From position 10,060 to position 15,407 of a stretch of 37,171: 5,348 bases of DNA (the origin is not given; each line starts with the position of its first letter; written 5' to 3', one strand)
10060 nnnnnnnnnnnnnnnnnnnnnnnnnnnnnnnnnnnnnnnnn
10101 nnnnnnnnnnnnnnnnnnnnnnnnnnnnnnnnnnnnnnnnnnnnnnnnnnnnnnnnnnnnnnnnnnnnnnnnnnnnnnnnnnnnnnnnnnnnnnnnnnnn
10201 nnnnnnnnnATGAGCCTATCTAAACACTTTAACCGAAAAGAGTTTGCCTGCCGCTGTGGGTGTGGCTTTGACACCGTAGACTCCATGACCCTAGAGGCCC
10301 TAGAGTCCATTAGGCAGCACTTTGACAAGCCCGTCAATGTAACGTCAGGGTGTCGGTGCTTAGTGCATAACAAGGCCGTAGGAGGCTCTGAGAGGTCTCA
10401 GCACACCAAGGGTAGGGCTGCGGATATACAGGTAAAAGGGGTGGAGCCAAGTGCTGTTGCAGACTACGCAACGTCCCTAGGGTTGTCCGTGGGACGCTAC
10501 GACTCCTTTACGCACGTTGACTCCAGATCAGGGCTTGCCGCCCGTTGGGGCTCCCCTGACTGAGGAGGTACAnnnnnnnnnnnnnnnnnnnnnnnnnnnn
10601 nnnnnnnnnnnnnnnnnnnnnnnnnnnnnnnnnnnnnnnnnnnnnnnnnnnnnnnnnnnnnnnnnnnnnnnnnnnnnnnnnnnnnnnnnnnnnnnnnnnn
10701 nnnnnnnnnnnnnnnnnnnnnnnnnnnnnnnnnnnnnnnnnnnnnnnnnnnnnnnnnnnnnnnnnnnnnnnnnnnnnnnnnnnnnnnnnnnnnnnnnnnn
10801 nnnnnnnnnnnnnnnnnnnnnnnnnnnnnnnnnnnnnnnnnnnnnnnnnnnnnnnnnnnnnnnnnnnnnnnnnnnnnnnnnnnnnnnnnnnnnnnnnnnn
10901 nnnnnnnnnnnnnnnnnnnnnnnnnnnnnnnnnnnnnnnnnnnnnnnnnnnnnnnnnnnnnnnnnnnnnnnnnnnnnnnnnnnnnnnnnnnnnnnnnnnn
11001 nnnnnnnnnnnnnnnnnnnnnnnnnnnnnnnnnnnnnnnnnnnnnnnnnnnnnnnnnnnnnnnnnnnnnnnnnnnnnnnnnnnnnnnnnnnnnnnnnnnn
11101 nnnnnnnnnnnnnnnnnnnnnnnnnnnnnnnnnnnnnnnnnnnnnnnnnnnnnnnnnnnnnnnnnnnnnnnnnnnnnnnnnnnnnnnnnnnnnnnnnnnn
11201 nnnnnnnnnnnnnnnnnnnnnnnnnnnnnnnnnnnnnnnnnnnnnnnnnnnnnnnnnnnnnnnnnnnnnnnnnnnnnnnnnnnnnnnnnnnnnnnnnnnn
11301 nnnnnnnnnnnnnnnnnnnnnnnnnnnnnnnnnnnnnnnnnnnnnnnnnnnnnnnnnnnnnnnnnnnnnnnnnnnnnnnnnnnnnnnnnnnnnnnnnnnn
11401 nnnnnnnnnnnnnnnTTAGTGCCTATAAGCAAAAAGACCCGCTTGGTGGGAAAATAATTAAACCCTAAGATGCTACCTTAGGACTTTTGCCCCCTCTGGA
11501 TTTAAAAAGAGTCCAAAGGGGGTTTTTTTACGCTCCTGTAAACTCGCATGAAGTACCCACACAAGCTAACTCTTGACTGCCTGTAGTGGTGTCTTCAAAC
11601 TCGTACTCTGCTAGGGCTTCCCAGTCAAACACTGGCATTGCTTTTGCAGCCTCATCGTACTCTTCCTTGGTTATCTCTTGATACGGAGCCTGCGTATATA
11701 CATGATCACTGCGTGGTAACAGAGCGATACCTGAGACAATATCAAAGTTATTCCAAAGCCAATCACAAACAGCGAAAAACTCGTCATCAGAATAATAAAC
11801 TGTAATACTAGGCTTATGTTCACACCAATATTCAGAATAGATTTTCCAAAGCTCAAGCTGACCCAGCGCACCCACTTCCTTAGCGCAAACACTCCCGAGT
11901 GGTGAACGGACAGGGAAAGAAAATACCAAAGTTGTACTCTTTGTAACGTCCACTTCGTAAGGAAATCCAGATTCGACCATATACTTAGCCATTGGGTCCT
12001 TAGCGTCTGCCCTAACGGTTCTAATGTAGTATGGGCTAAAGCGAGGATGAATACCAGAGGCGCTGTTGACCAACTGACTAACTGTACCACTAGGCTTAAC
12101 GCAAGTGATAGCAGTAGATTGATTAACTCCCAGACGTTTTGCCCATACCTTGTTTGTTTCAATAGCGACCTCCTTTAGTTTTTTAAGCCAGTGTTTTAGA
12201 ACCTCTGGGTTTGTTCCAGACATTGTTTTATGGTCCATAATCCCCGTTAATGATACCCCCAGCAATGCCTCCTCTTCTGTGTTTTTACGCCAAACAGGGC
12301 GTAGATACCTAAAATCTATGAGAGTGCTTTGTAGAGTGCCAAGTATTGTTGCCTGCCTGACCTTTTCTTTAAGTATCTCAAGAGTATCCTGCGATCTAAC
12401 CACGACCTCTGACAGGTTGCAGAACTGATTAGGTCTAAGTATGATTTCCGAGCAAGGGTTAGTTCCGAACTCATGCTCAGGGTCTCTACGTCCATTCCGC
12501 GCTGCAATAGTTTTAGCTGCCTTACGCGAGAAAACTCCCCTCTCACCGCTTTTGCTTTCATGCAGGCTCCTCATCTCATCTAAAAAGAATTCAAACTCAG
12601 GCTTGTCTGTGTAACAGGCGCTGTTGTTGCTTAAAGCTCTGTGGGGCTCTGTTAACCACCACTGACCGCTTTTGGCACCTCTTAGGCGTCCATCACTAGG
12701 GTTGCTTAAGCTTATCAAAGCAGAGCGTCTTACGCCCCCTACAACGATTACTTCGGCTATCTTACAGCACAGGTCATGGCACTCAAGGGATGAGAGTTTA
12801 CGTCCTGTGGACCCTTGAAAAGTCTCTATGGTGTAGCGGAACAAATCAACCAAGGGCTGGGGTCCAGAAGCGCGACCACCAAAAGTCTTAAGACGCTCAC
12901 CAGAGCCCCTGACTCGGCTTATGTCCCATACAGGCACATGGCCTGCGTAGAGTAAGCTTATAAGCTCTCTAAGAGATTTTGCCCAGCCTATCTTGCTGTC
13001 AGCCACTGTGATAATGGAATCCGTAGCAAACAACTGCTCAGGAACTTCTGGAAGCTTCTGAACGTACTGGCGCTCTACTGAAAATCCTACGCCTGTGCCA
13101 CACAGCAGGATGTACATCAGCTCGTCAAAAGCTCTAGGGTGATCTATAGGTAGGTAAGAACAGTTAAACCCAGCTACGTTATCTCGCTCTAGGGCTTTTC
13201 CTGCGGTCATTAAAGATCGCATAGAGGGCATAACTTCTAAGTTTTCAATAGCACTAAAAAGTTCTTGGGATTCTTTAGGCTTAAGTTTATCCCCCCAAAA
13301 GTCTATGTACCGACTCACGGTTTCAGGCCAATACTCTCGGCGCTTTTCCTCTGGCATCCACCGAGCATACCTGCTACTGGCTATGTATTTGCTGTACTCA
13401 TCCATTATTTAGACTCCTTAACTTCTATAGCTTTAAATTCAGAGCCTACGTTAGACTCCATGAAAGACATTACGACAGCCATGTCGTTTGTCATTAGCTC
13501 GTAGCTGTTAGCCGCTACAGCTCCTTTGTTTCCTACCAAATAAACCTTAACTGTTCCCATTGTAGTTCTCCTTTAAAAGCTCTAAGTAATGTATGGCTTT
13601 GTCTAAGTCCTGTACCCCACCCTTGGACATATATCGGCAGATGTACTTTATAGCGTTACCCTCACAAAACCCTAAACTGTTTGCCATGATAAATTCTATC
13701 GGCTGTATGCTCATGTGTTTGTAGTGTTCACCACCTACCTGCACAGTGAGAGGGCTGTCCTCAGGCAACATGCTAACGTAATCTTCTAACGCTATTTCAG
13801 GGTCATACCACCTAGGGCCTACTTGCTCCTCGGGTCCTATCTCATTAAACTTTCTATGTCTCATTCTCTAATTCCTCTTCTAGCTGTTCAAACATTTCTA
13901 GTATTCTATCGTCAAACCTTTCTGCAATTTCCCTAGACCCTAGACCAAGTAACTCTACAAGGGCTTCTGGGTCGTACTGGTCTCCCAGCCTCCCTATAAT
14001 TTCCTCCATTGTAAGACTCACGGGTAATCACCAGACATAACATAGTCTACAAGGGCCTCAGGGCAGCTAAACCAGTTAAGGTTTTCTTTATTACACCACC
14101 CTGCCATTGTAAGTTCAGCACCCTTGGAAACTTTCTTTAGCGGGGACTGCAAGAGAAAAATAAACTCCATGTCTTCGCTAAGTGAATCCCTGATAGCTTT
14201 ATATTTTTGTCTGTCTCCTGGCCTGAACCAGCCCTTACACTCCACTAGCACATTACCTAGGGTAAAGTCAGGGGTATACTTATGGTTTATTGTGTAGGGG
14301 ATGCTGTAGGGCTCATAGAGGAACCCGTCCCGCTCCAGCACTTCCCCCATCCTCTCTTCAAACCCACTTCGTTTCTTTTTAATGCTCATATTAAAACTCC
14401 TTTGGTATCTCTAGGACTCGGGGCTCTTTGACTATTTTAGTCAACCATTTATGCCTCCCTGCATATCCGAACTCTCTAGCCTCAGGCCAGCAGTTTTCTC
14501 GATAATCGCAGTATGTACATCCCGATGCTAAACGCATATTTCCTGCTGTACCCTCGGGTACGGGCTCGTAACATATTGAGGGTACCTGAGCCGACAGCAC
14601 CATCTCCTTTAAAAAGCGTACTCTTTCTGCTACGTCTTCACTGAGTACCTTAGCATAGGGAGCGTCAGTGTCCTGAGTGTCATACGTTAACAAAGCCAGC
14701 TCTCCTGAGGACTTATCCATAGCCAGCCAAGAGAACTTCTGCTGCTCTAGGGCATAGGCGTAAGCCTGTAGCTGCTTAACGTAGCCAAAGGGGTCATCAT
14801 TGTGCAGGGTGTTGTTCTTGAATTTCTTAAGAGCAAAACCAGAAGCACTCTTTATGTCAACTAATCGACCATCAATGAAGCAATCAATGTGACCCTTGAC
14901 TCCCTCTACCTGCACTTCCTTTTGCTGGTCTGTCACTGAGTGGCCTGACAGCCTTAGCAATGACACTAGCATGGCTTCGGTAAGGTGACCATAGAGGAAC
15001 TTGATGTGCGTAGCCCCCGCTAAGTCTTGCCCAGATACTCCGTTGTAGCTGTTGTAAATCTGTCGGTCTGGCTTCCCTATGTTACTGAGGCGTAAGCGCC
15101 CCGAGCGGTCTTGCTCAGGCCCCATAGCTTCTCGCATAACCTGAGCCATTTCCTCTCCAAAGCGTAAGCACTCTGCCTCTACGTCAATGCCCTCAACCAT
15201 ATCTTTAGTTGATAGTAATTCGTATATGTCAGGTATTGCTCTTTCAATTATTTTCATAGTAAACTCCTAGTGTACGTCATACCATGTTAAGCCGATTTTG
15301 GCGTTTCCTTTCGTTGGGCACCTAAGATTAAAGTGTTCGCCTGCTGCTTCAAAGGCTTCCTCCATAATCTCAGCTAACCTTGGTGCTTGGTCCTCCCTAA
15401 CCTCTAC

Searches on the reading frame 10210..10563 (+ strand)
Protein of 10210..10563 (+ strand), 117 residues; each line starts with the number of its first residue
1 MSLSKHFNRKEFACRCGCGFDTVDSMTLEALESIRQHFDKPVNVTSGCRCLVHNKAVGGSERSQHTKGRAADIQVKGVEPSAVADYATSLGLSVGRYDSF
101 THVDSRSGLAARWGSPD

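Call 12: search_protein_families(library=phrogs, proteins=[window:10210-10563:+], max_evalue=0.001)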
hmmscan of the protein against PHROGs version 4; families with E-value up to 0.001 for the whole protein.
window:10210-10563:+ (117 aa): 3 families
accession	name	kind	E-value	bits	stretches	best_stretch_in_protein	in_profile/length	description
phrog_894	-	lysis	6.2e-40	138.4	1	1-113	44-173/389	endolysin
phrog_17373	-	other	3.8e-14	53.9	1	7-116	22-131/224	peptidase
phrog_25247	-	other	4e-10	40.4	1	19-107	416-505/520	peptidase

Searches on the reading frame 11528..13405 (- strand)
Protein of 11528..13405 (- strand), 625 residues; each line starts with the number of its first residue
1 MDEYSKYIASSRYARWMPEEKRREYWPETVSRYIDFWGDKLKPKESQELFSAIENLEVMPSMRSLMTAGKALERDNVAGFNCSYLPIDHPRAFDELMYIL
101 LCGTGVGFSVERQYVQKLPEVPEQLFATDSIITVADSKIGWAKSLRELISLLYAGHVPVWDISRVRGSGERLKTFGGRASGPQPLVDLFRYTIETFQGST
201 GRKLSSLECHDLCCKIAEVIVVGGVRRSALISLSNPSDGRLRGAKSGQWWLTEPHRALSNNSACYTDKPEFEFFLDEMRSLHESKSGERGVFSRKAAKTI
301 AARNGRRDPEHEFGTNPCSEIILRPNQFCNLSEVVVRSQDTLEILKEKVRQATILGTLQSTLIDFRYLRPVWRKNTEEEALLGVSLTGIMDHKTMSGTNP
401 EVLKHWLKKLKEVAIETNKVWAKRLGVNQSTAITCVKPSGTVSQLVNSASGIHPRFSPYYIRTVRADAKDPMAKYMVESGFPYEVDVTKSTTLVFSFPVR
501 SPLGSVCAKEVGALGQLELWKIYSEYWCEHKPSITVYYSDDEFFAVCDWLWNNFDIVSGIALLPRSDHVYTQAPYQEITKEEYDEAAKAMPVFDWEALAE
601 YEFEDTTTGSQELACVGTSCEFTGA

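Call 11: search_protein_families(library=phrogs, proteins=[window:11528-13405:-], max_evalue=0.001)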
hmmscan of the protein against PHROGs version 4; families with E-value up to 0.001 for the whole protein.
window:11528-13405:- (625 aa): 1 family
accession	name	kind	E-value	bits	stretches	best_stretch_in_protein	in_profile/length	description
phrog_367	-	DNA, RNA and nucleotide metabolism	2.2e-171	572.6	1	2-623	32-697/701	ribonucleotide reductase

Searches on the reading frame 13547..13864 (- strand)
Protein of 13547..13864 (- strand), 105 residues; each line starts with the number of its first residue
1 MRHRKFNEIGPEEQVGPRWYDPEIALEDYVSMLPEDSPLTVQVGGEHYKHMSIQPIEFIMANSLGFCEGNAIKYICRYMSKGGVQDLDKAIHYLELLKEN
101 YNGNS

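Call 11: search_protein_families(library=phrogs, proteins=[window:13547-13864:-], max_evalue=0.001)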
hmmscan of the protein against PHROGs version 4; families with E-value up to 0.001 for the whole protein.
window:13547-13864:- (105 aa): 20 families
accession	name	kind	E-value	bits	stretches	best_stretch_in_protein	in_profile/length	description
phrog_236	-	other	1.3e-23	85.4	1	43-103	242-307/431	nucleotide kinase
phrog_5839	-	unknown function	1.8e-19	71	1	42-100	7-66/128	-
phrog_32578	-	unknown function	2.1e-12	48.4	1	38-98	18-78/221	-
phrog_1689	-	other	2.2e-12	48.4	1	47-101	172-234/243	nucleotide kinase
phrog_11324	-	other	2.9e-12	48.3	1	46-99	15-69/139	nucleotide kinase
phrog_4897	-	other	1.5e-11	45.7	1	46-97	119-176/186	kinase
phrog_13120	-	unknown function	2.9e-11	45.2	1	43-101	66-126/134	-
phrog_4943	-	unknown function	7.2e-11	43.8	1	46-99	95-157/166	-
phrog_10946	-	unknown function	8.7e-11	43.3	1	39-99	5-64/133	-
phrog_26149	-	other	1.7e-10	42.2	1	38-94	92-151/176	deoxynucleoside monophosphate kinase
phrog_4824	-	unknown function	1.9e-09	38.6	1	45-96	9-58/128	-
phrog_4472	-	other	5.2e-08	33.8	1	46-102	18-78/100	nucleotide kinase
phrog_480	-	unknown function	5.5e-08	33.9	1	45-98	23-81/95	-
phrog_10602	-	other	1.4e-07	32.7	1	47-100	104-162/168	nucleotide kinase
phrog_25460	-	unknown function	2.5e-07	31.5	1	47-99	82-138/144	-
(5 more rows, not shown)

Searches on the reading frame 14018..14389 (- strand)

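Call 11: search_protein_families(library=phrogs, proteins=[window:14018-14389:-], max_evalue=0.001)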
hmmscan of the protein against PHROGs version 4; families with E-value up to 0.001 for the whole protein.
window:14018-14389:- (123 aa): 2 families
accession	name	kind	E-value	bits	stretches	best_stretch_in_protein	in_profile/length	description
phrog_945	-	DNA, RNA and nucleotide metabolism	8.3e-30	104.4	1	5-110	13-120/145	endonuclease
phrog_14437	-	DNA, RNA and nucleotide metabolism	1.1e-08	35.9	1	49-108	2-68/79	endonuclease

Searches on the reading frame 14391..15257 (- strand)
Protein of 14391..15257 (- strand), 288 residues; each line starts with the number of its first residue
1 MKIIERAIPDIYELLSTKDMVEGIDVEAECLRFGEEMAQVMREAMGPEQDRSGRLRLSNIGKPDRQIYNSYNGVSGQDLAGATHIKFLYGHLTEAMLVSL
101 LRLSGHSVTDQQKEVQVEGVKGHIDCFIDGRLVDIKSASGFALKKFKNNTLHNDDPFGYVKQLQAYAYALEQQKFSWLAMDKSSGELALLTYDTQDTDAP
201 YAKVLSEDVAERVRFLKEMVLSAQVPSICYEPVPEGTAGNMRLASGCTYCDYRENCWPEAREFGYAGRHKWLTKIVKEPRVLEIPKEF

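Call 11: search_protein_families(library=phrogs, proteins=[window:14391-15257:-], max_evalue=0.001)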
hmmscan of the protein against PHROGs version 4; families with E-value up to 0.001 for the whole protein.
window:14391-15257:- (288 aa): 2 families
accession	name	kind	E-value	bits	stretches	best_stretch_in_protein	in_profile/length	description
phrog_1990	-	DNA, RNA and nucleotide metabolism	4.9e-36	125.6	1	34-260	18-239/290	Cas4-domain exonuclease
phrog_1706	-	DNA, RNA and nucleotide metabolism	3.3e-14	54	1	43-270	38-256/293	CRISPR/Cas system associated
